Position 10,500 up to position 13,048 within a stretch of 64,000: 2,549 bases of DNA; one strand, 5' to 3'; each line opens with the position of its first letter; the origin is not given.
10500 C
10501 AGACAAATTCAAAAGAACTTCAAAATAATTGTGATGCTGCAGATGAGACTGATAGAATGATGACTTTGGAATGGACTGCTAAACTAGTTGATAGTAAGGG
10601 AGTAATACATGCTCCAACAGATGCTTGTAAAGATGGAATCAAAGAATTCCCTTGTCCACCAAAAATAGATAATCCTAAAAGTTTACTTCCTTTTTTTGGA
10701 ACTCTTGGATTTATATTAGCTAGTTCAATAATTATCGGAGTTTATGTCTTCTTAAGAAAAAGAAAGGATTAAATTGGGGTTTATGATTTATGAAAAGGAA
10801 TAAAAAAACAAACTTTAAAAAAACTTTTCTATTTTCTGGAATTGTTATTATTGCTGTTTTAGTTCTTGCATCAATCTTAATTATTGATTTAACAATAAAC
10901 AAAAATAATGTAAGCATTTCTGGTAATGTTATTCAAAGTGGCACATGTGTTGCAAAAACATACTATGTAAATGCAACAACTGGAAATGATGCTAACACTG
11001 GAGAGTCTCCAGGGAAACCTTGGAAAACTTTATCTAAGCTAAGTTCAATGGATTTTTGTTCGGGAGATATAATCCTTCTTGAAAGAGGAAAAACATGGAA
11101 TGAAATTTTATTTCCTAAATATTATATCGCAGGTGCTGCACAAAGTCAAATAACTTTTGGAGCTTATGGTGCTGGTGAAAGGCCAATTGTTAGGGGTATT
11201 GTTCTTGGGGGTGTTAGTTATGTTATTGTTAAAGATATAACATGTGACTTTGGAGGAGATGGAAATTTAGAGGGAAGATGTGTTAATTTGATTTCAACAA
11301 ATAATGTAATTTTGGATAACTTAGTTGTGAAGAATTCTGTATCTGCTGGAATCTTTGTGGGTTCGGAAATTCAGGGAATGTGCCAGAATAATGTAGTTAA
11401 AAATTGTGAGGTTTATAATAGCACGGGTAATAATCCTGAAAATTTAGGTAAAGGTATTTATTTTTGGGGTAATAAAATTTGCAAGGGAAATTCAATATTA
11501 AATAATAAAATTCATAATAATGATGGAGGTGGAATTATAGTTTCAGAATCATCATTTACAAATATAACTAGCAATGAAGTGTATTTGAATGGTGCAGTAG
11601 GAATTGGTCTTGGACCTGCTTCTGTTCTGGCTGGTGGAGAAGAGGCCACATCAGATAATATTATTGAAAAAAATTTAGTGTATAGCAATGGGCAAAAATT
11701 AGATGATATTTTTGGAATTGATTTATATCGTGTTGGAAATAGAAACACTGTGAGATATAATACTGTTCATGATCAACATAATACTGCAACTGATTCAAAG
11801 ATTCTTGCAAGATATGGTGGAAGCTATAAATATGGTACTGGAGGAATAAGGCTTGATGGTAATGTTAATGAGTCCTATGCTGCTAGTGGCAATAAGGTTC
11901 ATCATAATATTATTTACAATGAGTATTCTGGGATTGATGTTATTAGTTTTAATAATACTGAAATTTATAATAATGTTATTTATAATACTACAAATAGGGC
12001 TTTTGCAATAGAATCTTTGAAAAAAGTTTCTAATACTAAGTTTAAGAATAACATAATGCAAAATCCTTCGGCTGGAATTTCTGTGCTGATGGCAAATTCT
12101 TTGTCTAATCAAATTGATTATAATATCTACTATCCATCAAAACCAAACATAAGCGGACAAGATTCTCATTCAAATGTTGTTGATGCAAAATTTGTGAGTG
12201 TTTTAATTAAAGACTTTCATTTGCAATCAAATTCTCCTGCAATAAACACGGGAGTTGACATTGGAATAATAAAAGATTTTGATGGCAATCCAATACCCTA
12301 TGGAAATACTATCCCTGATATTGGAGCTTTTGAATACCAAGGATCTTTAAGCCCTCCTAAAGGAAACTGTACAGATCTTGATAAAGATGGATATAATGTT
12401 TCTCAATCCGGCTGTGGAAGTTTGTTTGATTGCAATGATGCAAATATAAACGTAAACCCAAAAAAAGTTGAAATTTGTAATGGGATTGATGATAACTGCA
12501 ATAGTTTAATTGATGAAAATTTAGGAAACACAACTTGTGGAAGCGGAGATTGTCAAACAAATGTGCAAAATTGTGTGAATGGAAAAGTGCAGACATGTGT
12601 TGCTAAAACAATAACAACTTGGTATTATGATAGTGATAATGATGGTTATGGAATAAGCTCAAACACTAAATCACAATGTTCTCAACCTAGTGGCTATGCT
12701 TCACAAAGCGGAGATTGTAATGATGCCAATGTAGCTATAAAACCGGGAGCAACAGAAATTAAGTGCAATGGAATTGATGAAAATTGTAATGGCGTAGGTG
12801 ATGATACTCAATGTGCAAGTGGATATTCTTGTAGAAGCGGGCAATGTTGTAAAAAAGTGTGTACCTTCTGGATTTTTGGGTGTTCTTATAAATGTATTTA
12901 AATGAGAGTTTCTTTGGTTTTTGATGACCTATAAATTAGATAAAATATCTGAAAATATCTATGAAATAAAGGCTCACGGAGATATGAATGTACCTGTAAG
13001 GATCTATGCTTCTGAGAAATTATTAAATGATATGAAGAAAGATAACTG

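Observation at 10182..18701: Shared Cys-rich C-terminal module ending in [LV]PFF + TM helix + basic tail in three surface proteins: candidate new sorting/anchoring signal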

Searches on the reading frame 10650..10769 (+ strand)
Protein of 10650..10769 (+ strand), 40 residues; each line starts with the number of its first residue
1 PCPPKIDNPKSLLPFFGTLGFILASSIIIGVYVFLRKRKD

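Call 13: search_protein_families(library=ncbifam, proteins=[window:10650-10769:+], max_evalue=10)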
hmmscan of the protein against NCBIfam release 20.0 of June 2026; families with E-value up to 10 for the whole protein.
seq(40 aa): 1 family
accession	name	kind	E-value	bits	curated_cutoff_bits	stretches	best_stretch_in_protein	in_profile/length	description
TIGR01167.1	LPXTG_anchor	domain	0.37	11.6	15.9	1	15-39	12-33/34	LPXTG cell wall anchor domain-containing protein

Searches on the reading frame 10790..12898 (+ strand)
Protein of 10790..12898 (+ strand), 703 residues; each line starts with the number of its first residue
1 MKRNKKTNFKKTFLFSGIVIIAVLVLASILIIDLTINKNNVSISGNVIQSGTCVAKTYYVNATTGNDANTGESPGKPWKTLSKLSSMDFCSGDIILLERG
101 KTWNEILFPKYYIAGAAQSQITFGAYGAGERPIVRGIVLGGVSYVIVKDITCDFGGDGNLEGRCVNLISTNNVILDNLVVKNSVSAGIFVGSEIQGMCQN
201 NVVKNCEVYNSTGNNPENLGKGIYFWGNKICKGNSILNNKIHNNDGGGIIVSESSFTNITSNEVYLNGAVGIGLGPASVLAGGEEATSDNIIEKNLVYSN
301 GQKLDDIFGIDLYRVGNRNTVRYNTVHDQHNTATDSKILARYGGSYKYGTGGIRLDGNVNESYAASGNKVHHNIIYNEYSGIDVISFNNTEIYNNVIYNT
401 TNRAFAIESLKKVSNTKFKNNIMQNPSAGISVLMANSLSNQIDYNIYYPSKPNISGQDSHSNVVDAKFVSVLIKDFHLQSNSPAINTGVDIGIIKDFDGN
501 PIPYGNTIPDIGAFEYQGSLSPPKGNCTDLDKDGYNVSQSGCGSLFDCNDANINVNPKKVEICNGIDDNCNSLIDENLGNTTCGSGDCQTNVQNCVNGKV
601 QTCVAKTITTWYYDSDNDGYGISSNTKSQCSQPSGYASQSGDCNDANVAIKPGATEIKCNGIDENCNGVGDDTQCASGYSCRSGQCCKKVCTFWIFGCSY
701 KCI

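Call 5: search_protein_families(library=pfam, proteins=[window:10790-12898:+], max_evalue=0.1)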
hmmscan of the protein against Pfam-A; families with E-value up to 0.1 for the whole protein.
window:10790-12898:+ (703 aa): 3 families
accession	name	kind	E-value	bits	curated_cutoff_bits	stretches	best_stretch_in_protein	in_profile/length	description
PF11617.13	Cu-binding_MopE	-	1.5e-19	70.3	27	2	642-672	1-30/30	Putative metal-binding motif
PF13229.12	Beta_helix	-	9.9e-13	48.5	25.9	2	164-341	2-139/158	Right handed beta helix region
PF05048.19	NosD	-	0.019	14.8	23.6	1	169-303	68-175/212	Periplasmic copper-binding protein (NosD)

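Call 6: search_protein_families(library=ncbifam, proteins=[window:10790-12898:+], max_evalue=1)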
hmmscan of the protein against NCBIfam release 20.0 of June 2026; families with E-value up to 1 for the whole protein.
window:10790-12898:+ (703 aa): 2 families
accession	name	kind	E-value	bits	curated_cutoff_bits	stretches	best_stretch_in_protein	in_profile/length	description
NF047897.1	LctobiosidLnbX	equivalog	2.2e-12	45.7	2500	1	49-129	37-119/1498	lacto-N-biosidase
NF041518.1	choice_anch_Q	domain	7.3e-09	35.7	25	1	474-517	15-58/58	choice-of-anchor Q domain-containing protein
